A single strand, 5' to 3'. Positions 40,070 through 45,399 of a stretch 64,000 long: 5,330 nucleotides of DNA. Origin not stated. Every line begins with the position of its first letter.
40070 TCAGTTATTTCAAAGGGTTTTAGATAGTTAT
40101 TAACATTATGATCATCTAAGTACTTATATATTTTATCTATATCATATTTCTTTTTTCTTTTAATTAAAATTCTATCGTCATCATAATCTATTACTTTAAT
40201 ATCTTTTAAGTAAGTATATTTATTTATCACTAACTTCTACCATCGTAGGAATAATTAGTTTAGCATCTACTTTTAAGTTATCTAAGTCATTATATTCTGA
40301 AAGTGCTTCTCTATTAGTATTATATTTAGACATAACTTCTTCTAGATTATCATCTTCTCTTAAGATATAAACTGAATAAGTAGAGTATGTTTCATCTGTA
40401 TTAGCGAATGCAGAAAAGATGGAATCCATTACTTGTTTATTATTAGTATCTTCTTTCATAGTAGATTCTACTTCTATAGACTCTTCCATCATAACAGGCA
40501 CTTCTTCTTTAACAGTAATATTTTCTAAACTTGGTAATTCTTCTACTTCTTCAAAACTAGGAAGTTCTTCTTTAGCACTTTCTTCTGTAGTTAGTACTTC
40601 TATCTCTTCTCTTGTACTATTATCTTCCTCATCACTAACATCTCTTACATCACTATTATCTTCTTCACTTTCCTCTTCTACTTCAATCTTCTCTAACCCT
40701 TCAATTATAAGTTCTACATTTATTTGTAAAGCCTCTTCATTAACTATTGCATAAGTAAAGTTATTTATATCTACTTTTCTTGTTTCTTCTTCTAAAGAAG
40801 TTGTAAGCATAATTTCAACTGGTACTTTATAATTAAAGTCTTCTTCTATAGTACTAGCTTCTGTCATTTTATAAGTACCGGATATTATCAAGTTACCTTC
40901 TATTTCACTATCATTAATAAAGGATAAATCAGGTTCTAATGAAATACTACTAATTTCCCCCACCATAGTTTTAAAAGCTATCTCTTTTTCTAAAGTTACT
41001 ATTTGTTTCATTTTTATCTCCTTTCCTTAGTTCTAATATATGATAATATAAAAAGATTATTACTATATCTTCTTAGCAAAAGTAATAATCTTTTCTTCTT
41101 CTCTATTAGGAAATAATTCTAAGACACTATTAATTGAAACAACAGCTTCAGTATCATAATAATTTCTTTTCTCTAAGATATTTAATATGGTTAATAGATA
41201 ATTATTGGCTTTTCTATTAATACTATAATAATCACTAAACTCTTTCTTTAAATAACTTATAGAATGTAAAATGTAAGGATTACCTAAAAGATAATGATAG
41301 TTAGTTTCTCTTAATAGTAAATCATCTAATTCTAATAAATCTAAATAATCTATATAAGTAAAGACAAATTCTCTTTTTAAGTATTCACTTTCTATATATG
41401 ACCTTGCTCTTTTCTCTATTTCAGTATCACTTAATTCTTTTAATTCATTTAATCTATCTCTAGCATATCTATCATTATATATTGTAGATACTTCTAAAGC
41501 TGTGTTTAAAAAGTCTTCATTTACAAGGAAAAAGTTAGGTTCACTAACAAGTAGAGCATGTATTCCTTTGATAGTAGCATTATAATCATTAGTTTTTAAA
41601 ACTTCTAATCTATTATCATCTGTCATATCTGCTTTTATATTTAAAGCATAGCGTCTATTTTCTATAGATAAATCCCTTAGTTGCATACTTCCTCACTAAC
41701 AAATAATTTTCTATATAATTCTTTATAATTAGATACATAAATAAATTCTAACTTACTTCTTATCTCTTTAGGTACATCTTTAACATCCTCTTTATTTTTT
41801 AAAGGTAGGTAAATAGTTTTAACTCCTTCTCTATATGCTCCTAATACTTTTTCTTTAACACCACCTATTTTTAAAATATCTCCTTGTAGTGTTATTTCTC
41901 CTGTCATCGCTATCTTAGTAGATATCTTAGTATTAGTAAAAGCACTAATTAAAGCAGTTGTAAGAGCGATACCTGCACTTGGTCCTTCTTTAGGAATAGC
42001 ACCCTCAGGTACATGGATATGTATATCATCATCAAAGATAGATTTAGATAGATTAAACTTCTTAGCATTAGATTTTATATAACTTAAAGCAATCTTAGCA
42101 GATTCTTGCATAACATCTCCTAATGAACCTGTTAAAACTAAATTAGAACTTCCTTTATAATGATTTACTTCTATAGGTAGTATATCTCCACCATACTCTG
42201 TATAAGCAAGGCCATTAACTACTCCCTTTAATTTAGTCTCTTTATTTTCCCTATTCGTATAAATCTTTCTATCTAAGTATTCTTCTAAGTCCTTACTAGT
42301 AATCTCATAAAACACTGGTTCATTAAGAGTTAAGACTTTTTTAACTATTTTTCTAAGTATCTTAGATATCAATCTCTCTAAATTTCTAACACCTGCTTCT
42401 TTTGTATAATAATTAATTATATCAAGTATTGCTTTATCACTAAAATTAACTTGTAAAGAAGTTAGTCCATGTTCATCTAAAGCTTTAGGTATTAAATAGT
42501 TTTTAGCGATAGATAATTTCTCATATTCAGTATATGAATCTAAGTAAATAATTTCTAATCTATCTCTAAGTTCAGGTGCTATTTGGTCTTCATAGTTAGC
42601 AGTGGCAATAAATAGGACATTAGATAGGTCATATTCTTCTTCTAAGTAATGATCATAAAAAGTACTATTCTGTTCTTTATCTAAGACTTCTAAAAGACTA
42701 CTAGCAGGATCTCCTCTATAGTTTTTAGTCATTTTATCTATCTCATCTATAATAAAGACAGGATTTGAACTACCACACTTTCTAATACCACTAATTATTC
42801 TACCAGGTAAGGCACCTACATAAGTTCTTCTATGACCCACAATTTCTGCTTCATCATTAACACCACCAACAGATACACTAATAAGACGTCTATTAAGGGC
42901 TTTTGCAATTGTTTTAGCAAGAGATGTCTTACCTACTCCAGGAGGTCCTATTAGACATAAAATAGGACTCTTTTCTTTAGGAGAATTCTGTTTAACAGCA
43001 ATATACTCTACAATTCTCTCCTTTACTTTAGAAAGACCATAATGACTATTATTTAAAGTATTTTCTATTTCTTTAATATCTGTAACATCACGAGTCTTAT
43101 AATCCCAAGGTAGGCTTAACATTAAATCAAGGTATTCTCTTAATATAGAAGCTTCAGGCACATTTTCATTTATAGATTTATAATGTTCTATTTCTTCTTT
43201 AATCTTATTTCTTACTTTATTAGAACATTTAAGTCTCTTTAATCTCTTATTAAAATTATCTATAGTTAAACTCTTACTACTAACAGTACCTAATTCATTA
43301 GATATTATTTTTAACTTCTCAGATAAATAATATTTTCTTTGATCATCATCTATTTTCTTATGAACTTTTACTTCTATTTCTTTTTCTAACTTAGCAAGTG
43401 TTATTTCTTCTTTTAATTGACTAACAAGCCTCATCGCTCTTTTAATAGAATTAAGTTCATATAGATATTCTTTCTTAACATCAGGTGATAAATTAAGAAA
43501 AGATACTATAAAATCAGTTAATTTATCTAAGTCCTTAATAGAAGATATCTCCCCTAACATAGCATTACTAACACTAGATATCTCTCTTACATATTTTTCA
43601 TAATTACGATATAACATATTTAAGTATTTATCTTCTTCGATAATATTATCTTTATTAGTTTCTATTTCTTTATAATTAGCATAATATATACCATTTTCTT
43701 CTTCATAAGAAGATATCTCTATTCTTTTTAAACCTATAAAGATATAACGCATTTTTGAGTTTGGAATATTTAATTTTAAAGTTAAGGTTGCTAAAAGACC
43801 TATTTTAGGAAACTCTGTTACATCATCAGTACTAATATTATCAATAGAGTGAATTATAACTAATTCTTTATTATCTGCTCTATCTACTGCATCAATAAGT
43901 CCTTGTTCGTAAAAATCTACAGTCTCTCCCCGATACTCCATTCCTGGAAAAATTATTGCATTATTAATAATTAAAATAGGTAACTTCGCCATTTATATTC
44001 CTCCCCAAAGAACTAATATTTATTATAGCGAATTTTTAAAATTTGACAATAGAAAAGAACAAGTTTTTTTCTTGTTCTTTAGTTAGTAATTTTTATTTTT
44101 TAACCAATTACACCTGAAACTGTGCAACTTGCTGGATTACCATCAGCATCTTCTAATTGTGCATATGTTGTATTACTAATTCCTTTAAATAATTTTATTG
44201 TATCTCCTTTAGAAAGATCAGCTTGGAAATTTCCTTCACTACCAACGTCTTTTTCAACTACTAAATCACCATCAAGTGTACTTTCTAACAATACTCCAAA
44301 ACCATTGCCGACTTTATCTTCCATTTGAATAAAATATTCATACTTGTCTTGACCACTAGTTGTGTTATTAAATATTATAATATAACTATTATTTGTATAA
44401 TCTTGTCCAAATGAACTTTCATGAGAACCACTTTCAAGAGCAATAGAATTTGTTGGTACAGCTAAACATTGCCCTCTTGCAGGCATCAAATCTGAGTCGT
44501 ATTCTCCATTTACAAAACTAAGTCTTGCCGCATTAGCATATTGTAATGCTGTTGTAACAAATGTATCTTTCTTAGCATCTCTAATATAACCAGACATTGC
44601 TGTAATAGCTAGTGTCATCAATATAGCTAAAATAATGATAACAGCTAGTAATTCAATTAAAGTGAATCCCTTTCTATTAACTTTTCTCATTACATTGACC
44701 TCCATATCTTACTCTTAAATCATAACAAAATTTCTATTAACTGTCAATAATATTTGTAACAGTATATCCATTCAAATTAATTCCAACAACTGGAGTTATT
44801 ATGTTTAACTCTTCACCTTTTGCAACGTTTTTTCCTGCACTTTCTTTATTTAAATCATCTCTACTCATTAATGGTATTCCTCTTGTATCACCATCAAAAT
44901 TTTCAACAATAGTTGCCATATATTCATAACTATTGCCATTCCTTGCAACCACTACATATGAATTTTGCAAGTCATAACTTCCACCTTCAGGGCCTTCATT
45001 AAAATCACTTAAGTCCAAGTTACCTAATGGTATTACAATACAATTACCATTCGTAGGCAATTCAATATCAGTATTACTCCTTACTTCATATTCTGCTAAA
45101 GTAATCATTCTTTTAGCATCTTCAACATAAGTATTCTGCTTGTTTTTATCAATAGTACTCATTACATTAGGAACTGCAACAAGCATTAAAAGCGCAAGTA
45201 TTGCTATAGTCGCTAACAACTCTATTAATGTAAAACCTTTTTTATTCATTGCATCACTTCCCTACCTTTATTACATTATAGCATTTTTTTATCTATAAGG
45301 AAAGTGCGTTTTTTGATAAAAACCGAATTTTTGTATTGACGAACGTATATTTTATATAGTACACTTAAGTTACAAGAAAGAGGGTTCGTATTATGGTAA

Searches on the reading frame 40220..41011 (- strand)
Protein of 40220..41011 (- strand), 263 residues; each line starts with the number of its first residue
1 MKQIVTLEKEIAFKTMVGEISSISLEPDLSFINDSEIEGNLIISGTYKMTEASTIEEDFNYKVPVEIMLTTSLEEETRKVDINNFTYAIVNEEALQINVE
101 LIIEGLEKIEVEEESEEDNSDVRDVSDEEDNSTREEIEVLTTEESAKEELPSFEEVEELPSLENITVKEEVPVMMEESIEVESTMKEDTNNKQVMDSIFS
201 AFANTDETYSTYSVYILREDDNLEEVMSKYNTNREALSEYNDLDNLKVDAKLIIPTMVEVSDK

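Call 86: search_protein_families(library=pfam, proteins=[window:40220-41011:-], max_evalue=0.001)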
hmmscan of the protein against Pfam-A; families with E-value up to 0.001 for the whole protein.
window:40220-41011:- (263 aa): 1 family
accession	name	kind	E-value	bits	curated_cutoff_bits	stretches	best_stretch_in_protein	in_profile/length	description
PF20918.2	SPOCS_spoVID-N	-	1.1e-06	29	27.1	1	6-106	4-132/132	SPOCS_spoVID-N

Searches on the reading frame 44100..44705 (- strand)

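Call 8: search_protein_families(library=pfam, proteins=[window:44100-44705:-], max_evalue=0.01)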
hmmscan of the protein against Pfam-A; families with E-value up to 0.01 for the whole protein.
window:44100-44705:- (201 aa): 1 family
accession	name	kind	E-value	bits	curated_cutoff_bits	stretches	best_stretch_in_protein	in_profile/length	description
PF07963.17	N_methyl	-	3e-08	33.3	21.2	1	10-33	3-26/27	Prokaryotic N-terminal methylation motif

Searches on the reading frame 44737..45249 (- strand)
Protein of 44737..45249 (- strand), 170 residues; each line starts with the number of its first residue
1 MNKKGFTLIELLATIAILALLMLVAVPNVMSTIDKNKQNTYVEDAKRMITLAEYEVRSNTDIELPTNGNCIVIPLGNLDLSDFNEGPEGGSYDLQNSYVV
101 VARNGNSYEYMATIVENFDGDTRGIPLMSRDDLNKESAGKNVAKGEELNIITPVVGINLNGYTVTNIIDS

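Call 8: search_protein_families(library=pfam, proteins=[window:44737-45249:-], max_evalue=0.01)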
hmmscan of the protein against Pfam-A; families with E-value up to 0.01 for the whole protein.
window:44737-45249:- (170 aa): 1 family
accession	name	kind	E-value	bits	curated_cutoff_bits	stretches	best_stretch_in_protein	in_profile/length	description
PF07963.17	N_methyl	-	4.9e-08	32.7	21.2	1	2-25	3-26/27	Prokaryotic N-terminal methylation motif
